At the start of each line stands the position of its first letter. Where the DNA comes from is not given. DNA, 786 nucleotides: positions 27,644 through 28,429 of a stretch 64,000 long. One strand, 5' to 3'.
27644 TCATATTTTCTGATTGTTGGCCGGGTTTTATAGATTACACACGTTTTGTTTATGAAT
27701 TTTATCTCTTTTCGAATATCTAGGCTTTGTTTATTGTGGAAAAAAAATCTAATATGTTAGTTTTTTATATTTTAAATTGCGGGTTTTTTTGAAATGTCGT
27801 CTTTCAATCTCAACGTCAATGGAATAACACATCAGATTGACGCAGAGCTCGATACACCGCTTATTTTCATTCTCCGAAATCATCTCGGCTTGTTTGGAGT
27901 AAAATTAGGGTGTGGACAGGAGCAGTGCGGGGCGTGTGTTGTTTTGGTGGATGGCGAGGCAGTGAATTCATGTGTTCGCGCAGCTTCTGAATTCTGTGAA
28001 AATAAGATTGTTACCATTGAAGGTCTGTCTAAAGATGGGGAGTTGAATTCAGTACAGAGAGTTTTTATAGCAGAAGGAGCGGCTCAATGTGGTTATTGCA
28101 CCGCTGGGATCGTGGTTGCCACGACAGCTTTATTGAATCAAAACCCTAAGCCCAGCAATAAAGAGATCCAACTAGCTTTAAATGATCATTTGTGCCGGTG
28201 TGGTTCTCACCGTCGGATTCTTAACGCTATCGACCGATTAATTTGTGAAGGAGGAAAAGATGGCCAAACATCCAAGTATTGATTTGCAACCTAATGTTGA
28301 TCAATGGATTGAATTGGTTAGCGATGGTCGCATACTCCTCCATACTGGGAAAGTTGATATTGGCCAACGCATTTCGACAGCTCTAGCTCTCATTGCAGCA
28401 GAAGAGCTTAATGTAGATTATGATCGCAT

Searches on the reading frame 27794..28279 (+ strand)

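Call 14: search_protein_families(library=pfam, proteins=[window:27794-28279:+], max_evalue=0.001)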
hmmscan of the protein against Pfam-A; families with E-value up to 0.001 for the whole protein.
window:27794-28279:+ (162 aa): 3 families
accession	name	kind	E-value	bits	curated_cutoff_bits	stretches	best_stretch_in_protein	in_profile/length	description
PF01799.25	Fer2_2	-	5.8e-26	90.9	30.3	1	74-146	1-74/75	[2Fe-2S] binding domain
PF00111.32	Fer2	-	3.9e-07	30.4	21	1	7-60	2-55/77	2Fe-2S iron-sulfur cluster binding domain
PF13085.11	Fer2_3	-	0.00019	21.9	27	1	38-80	50-91/107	2Fe-2S iron-sulfur cluster binding domain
